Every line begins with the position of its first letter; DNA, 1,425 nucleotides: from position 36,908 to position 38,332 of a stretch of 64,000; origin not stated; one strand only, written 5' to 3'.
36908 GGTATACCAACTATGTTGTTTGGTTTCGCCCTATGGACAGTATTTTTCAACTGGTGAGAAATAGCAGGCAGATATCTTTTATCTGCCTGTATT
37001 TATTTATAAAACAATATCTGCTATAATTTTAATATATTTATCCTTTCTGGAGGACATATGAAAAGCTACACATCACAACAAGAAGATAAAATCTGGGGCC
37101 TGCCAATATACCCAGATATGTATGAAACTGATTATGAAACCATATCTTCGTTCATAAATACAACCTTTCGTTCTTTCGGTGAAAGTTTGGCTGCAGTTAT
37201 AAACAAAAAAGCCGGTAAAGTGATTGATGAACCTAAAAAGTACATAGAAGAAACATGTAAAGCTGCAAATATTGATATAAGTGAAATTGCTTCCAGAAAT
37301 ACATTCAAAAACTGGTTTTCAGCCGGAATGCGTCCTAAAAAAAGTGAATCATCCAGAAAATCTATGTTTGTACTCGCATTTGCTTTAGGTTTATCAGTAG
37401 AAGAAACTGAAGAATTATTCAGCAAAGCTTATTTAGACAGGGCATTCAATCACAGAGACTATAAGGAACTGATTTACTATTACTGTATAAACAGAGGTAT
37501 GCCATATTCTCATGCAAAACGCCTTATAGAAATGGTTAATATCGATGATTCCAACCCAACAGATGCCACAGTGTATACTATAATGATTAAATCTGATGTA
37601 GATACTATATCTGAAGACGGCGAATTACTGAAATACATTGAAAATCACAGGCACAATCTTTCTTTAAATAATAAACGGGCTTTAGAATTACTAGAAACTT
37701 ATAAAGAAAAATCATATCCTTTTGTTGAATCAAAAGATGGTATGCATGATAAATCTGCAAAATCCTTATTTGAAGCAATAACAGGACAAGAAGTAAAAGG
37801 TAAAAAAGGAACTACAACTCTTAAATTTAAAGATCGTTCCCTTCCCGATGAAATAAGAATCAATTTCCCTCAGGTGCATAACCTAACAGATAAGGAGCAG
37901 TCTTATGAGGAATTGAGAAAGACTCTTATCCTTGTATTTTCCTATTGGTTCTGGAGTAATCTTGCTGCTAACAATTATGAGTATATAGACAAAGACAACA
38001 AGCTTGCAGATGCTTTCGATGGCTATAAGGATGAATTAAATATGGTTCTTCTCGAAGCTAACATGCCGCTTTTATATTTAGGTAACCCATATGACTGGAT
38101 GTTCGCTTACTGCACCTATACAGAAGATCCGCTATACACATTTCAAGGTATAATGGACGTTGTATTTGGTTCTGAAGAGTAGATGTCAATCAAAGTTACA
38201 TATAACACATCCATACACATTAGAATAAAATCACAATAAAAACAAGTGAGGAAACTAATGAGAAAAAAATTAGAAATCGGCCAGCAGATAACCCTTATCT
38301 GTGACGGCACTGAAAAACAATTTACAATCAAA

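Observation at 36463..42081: Ser/Thr kinase fused to a STAND NTPase, with an HTH-like upstream gene and small membrane peptides: candidate Avs/NLR-like defence module with a kinase effector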

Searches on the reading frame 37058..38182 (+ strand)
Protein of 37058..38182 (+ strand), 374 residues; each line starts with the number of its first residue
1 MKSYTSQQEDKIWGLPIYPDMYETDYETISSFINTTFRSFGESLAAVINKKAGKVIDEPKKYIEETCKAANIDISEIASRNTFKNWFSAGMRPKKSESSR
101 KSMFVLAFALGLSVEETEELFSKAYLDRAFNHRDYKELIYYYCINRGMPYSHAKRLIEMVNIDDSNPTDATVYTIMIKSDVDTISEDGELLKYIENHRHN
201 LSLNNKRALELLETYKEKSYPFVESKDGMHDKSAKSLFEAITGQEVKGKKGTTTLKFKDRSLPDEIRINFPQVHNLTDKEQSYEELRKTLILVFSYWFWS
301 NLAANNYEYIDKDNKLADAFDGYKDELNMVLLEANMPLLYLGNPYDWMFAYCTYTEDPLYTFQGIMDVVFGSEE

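Call 5: search_protein_families(library=pfam, proteins=[window:37058-38182:+], max_evalue=0.01)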
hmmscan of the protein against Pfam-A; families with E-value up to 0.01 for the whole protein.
window:37058-38182:+ (374 aa): 1 family
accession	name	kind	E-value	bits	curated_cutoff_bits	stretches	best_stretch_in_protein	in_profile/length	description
PF17906.7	HTH_48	-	0.0081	16.7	24.1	0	103-137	7-41/50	HTH domain in Mos1 transposase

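Call 6: search_protein_families(library=padloc, proteins=[window:37058-38182:+], max_evalue=0.01)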
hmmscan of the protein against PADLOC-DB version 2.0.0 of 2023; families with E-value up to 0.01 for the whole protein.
window:37058-38182:+ (374 aa): 0 families

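Call 7: search_protein_families(library=ncbifam, proteins=[window:37058-38182:+], max_evalue=0.01)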
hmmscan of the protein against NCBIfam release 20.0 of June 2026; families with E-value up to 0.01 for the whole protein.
window:37058-38182:+ (374 aa): 0 families

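Call 32: find_homologous_proteins(query=A1, max_evalue=0.001)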
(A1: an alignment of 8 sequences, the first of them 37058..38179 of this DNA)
Query A1 (8 sequences) (374 aa, profile of the alignment): 403 proteins with E <= 0.001 among 8000 candidates; the best 120 are listed.
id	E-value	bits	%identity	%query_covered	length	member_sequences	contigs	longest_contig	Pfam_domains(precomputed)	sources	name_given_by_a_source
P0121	3.9e-176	604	38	99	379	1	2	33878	-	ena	-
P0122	1.2e-174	599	37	100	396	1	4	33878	-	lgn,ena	-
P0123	3.5e-172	591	37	98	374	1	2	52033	-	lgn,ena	-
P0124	1.0e-169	583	41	99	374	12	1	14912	-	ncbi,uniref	ncbi:hypothetical protein [Ruminococcus sp.]|uniref:hypothetical protein n=1 Tax=Ruminococcus sp. Ta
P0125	3.1e-169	581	42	100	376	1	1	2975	-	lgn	-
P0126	3.7e-169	581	42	100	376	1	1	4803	-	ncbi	ncbi:MAG: hypothetical protein ACI4DY_03695 [Monoglobaceae bacterium]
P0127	8.0e-169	580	42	99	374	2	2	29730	-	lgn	-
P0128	1.8e-168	578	42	99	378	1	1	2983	-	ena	-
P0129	2.3e-168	578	43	99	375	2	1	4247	-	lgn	-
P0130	3.9e-168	577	43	99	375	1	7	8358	-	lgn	-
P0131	9.3e-168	576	40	99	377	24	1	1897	-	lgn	-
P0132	1.5e-167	575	42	100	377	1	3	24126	-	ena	-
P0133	1.9e-167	575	42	100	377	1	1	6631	-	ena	-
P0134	3.9e-167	574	42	100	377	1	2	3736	-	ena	-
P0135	1.2e-166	572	41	100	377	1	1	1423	-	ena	-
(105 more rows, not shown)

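Call 33: search_solved_structures(query=A1, max_evalue=1, show_alignments=2)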
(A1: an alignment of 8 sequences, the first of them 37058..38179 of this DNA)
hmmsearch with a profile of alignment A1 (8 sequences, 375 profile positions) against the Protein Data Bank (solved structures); distinct sequences matched with E-value up to 1: 1.
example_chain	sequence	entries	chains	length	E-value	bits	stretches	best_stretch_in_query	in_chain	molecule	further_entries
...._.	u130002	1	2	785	0.6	12.2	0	151-244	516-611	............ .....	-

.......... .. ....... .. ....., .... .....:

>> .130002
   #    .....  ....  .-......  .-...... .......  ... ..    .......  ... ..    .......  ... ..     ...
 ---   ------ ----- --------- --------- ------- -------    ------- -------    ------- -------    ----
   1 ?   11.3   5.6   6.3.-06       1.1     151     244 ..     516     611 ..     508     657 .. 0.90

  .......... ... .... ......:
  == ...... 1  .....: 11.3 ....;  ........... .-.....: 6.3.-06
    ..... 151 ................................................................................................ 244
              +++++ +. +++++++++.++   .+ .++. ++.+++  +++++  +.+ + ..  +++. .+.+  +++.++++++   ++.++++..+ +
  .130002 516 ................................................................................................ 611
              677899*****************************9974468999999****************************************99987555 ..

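Call 40: predict_structure(alignment_id=A4)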
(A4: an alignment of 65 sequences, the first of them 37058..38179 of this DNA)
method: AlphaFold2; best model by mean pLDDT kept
length: 374 residues; sequences in the alignment: 65
mean_pLDDT: 82.0   pTM: 0.73
mean pLDDT of the five models: 82.0, 81.4, 81.3, 78.9, 74.9
residues with pLDDT >= 90: 146; 70-90: 154; 50-70: 54; < 50: 20
segments of 3 or more residues with pLDDT < 50: 1-6, 14-26
pLDDT, mean of each block of 10 residues (from residue 1): 47 47 47 61 88 92 96 94 87 81 95 91 71 89 96 96 63 78 94 86 74 95 79 90 79 77 77 88 86 97 89 85 91 79 82 89 87 55
secondary structure, 60 per line:
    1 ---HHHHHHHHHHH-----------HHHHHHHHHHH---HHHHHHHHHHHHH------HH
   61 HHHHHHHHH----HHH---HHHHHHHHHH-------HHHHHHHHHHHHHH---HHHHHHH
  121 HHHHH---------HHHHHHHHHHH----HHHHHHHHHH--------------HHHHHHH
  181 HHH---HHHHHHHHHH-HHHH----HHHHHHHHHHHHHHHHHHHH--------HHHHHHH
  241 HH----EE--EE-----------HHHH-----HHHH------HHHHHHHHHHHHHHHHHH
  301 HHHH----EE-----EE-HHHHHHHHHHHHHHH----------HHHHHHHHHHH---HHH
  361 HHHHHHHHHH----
elements in order: H4-14 H26-36 H40-52 H59-69 H80-89 H97-110 H114-125 H135-145 H150-159 H174-183 H187-196 H198-201 H206-225 H234-242 H264-267 H273-276 H283-304 H319-333 H344-354 H358-370

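Call 43: fold_search(model_id=the predicted structure, library=pdb)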
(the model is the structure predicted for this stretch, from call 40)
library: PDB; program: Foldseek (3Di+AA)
matches with E <= 10: 48; with E <= 0.001: 0
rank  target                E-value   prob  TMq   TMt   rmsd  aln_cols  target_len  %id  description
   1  8rb2_B                2.1e+00  0.02  0.11  0.06  22.6       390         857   11  The crystal structure of DNA-bound human MutSbeta (MSH2_E749A/MSH3_E976A) in the canonical mismatch bound conformation (released 2025-06-11)
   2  2axu_L                3.5e+00  0.05  0.14  0.17  19.6       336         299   10  Structure of PrgX (released 2005-12-06)
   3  5gpd_B                3.7e+00  0.08  0.13  0.23  13.5       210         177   13  Crystal structure of the binding domain of SREBP from fission yeast (released 2016-11-23)
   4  9gf8_A                4.0e+00  0.02  0.11  0.10  22.5       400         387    8  Human Monocarboxylate Transporter 8 (released 2025-05-21)
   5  9p84_R                4.2e+00  0.02  0.12  0.14  21.4       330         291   11  NTSR1-Gi-NTS(8-13) GTP-Bound Complex in the Non-Canonical, AHD Closed State (NC-Closed-GTP) (released 2026-03-25)
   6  8yfu_A                4.4e+00  0.02  0.12  0.08  30.0       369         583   11  Cryo EM structure of human phosphate channel XPR1 at intermediate state (released 2024-10-09)
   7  5nrl_J                4.4e+00  0.02  0.11  0.07  21.7       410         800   12  Structure of a pre-catalytic spliceosome (released 2017-05-31)
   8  6k3b_B                4.8e+00  0.08  0.10  0.25  11.0       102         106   19  Crystal structure of Lpg2147-Lpg2149 complex (released 2020-04-01)
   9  8rb0_B                5.0e+00  0.01  0.11  0.06  22.1       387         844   10  The crystal structure of DNA-bound human MutSbeta (MSH2_E749A/MSH3) in the canonical mismatch bound conformation with  (released 2025-06-11)
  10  9bz4_A                5.2e+00  0.01  0.10  0.09  22.2       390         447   10  Crystal structure of the C2 and GAP domains of human p120RasGAP (released 2025-01-22)
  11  5a9f                  5.2e+00  0.01  0.08  0.05  20.4       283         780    7  Crystal structure of the Helicase domain of human DNA polymerase theta in complex with ADP (released 2015-12-16)
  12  3ly2_C                5.4e+00  0.02  0.16  0.17  21.7       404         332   11  Catalytic Domain of Human Phosphodiesterase 4B in Complex with A Coumarin-Based Inhibitor (released 2010-04-28)
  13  7vea_aR               5.6e+00  0.03  0.09  0.16  17.2       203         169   12  Pentacylindrical allophycocyanin core from Thermosynechococcus vulcanus (released 2022-06-22)
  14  2zca_A                5.9e+00  0.04  0.10  0.17  14.2       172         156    9  Crystal Structure of TTHB189, a CRISPR-associated protein, Cse2 family from Thermus thermophilus HB8 (released 2008-10-07)
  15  5grs_F                6.1e+00  0.06  0.13  0.22  13.2       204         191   13  Complex structure of the fission yeast SREBP-SCAP binding domains (released 2016-12-14)
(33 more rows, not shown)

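Call 44: search_protein_families(library=pfam, alignment_id=A4, max_evalue=1)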
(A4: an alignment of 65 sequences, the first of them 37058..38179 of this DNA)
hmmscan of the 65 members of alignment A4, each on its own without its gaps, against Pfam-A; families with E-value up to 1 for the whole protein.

A. member 1, window:37058-38179:+ (374 aa): 2 families
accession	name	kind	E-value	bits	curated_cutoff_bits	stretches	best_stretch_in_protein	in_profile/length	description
PF17906.7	HTH_48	-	0.0081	16.7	24.1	1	103-137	7-41/50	HTH domain in Mos1 transposase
PF21425.3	DTP-pb9_A-dom_N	-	0.029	14.9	27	1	10-37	43-71/84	Distal tail protein pb9, A domain, N-terminal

B. families by the number of members that match (of 65 scanned): 60 families (the first 25 are shown)
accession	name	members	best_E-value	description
PF17906.7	HTH_48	27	0.00081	HTH domain in Mos1 transposase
PF05871.18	ESCRT-II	22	0.012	ESCRT-II complex subunit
PF05099.18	TerB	11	0.012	Tellurite resistance protein TerB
PF25399.1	DeaD_dimer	6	0.019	RNA helicase DeaD dimerization domain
PF05932.18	CesT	4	0.0079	Tir chaperone protein (CesT) family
PF01441.24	Lipoprotein_6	3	0.011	Lipoprotein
PF18958.6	DUF5700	3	0.079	Putative zinc dependent peptidase (DUF5700)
PF20158.4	Cas5fv_helical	2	0.0017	Cas5fv helical domain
PF21425.3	DTP-pb9_A-dom_N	2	0.015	Distal tail protein pb9, A domain, N-terminal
PF12329.13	TMF_DNA_bd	2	0.031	TATA element modulatory factor 1 DNA binding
PF03861.19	ANTAR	2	0.065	ANTAR domain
PF06485.17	Tab2-like_N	2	0.12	RNA-binding protein Tab2/Atab2 N terminal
PF22205.1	Csm6_6H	2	0.12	Csm6 6H domain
PF07146.16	DUF1389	1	0.0027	Protein of unknown function (DUF1389)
PF04949.18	Transcrip_act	1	0.0073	Transcriptional activator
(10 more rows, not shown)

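Call 49: find_related_loci(query=A4, collection=genome_contigs, flank=7000)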
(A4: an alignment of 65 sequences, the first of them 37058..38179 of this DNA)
Query A4 (374 aa) in genome_contigs; peptide patterns used: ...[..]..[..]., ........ (x = any residue, [..] = any of these).
102 stretches matched a pattern; 74 encode a relative of the query (tblastn E <= 1e-3); 74 distinct loci.
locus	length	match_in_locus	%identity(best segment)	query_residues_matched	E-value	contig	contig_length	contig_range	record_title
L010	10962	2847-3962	40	1-370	1e-84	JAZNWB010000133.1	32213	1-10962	MAG: Congzhengia sp. isolate T1900044785_TS20190251.MAGScoT_cleanbin_000040 SGB_2614_k141_569823, whole genome shotgun s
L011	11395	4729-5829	41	3-366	3e-84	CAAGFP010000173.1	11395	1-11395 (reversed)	MAG TPA_asm: Lachnospiraceae bacterium, isolate HGM12582, WGS project CAAGFP010000000 data, contig: SRS476193_48_k119_23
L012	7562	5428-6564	40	1-374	7e-82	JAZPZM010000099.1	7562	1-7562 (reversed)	MAG: Eubacteriales bacterium isolate T1900044645_TS20190111.MAGScoT_cleanbin_000017 SGB_1340_k141_1790550, whole genome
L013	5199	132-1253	40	3-373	2e-81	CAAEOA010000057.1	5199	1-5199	MAG TPA_asm: Ruminococcaceae bacterium, isolate HGM13222, WGS project CAAEOA010000000 data, contig: ERS537327_19_k99_271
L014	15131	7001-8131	42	2-373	2e-80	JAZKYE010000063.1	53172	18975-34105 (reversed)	MAG: Eubacteriales bacterium isolate T1900045105_TC20190099.MAGScoT_cleanbin_000006 SGB_4778_k141_719881, whole genome s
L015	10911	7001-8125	38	1-374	2e-79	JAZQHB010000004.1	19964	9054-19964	MAG: Acutalibacteraceae bacterium isolate T1900044629_TS20190095.MAGScoT_cleanbin_000012 SGB_997_k141_515523, whole geno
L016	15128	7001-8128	40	1-370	1e-78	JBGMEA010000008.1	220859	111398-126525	MAG: Anaerofustis sp. isolate YYDMC NODE_16_length_220859_cov_366.318431, whole genome shotgun sequence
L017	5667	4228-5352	39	1-366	1e-77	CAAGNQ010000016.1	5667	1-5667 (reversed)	MAG TPA_asm: Clostridia bacterium, isolate HGM11410, WGS project CAAGNQ010000000 data, contig: SRS476863_4_k119_133555,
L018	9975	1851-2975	39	1-366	1e-77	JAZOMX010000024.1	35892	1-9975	MAG: Pumilibacteraceae bacterium isolate T1900045644_YK20190338.MAGScoT_cleanbin_000017 SGB_8153_k141_2187756, whole gen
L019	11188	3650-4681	42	29-366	5e-75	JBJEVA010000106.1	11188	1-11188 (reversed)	MAG: Candidatus Coproplasma sp. isolate PUUB17_bin.060 NODE_6912_length_11188_cov_8.679511, whole genome shotgun sequenc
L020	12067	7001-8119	38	3-371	5e-74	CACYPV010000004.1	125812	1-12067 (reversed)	MAG: uncultured Ruminococcus sp. isolate RUG12166 genome assembly, contig: RUG12166_asm_4, whole genome shotgun sequence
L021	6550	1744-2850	37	3-370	7e-74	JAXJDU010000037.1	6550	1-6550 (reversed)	MAG: Acutalibacteraceae bacterium isolate DOME_MAG_1207 1207_C0121_k141_77623, whole genome shotgun sequence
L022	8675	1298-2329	42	29-366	9e-74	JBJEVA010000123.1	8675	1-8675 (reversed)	MAG: Candidatus Coproplasma sp. isolate PUUB17_bin.060 NODE_9996_length_8675_cov_6.552204, whole genome shotgun sequence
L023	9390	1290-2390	37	4-366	4e-73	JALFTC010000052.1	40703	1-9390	MAG: Ruminococcus sp. isolate SUG987 k141_65772, whole genome shotgun sequence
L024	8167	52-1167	36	1-370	6e-72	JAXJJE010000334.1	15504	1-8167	MAG: Acutalibacteraceae bacterium isolate DOME_MAG_1329 1329_C0122_k141_540443, whole genome shotgun sequence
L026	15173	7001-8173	36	3-370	3e-71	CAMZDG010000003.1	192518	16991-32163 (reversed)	MAG TPA_asm: uncultured Lachnospiraceae bacterium isolate SRR10912535_bin.72_metaWRAP_v1.3_MAG genome assembly, contig:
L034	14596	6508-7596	29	35-369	6e-43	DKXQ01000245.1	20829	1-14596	MAG TPA_asm: Lachnoclostridium sp. UBA7122 UBA7122_contig_10077, whole genome shotgun sequence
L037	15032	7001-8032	32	33-366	4e-41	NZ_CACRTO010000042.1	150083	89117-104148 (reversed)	Clostridium tertium isolate CTertiumLFYP3, whole genome shotgun sequence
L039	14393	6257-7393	29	31-371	3e-41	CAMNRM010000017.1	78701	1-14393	MAG: uncultured Clostridium sp. isolate SRR19792994_bin.56_metawrap_v1.3_MAG genome assembly, contig: ERZ12290372_592, w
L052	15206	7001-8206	26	1-374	3e-33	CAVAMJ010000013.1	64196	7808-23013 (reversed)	Bacteroidaceae bacterium isolate G02646-L1_cleanbin_000005 genome assembly, contig: Spades_G02646-L1_contig_214, whole g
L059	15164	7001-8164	25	37-369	1e-29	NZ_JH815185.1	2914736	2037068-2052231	Lachnoanaerobaculum sp. OBRC5-5 supercont1.1, whole genome shotgun sequence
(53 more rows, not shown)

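Call 58: search_protein_families(library=padloc, alignment_id=A7, max_evalue=0.00001)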
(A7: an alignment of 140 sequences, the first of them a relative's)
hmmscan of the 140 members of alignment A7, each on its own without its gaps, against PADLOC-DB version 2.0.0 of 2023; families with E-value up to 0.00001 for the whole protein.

A. member 1, L014:468-2321:+ (618 aa): 0 families

B. families by the number of members that match (of 140 scanned): 38 families (the first 25 are shown)
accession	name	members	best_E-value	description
PDLC01086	C3a186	2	1.1e-07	"C-3?,4? desaturase"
PDLC03207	mREase_II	1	8.6e-107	Type II methyl-directed restriction enzyme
PDLC00583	JetC3|JetC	1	7.6e-103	DUF3584 domain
PDLC00581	JetC3|JetC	1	1.7e-53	DUF3584 domain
PDLC00582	JetC3|JetC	1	4.6e-52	DUF3584 domain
PDLC04832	PDC-S03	1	6.5e-52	-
PDLC04776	PDC-M69B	1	3.4e-46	-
PDLC03834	BnzB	1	1.2e-35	-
PDLC04834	PDC-S03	1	2.2e-34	-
PDLC04135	mad3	1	2.3e-34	mads_3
PDLC04833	PDC-S03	1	1.5e-32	-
PDLC00585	JetC3|JetC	1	2e-31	DUF3584 domain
PDLC00584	JetC3|JetC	1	2.7e-27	DUF3584 domain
PDLC00588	JetC3|JetC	1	1.8e-20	DUF3584 domain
PDLC00578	JetC3|JetC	1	3.3e-19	DUF3584 domain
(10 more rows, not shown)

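Call 63: search_protein_families(library=phrogs, proteins=[window:37058-38179:+], max_evalue=0.1)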
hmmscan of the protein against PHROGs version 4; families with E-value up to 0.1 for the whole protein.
window:37058-38179:+ (374 aa): 0 families

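Call 65: fold_search(model_id=the predicted structure, library=viral)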
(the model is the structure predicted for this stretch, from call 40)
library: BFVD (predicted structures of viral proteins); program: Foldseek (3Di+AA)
matches with E <= 10: 113; with E <= 0.001: 0
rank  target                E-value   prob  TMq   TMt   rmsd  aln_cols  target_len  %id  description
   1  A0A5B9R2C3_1          3.2e-01  0.08  0.12  0.06  35.5       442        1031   10  Large tegument protein deneddylase [Cacatuid alphaherpesvirus 2]
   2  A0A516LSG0            5.3e-01  0.07  0.12  0.12  22.3       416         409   10  (no name in the UniProt tables at hand)
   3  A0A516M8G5            6.0e-01  0.09  0.13  0.09  33.1       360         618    9  (no name in the UniProt tables at hand)
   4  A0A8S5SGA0            1.2e+00  0.20  0.13  0.27  11.2       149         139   14  Helix-turn-helix XRE-family like protein [Podoviridae sp. ctZih56]
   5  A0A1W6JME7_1          1.3e+00  0.07  0.14  0.07  23.5       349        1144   11  Tail tape measure protein [Lactococcus phage AM9]
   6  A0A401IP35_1          1.3e+00  0.06  0.14  0.06  34.1       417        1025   10  Wsv143-like protein [Hemigrapsus takanoi nimavirus]
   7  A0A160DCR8            1.4e+00  0.25  0.14  0.33  14.7       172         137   12  Immunity repressor [Gordonia phage Bowser]
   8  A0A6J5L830            1.4e+00  0.08  0.14  0.09  21.5       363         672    9  Phage tail tape measure protein [uncultured Caudovirales phage]
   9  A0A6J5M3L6            1.4e+00  0.05  0.13  0.07  33.2       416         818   11  Uncharacterized protein [uncultured Caudovirales phage]
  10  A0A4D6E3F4            1.6e+00  0.54  0.14  0.29   9.6       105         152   14  Immunity repressor [Gordonia phage EricDab]
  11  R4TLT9                1.7e+00  0.04  0.14  0.08  29.6       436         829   11  Portal protein [Halorubrum tailed virus 4]
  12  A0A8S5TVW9            1.8e+00  0.06  0.15  0.10  24.9       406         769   11  Minor tail protein [Siphoviridae sp. ctmxA102]
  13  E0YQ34                2.0e+00  0.20  0.15  0.35  18.1       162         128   13  Immunity repressor [Mycobacterium phage Island3]
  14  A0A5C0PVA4            2.0e+00  0.03  0.13  0.09  19.0       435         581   13  (no name in the UniProt tables at hand)
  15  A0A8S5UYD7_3          2.5e+00  0.03  0.13  0.06  19.8       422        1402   12  Chromatin remodeling complex ATPase [Phage sp. ctKtV17]
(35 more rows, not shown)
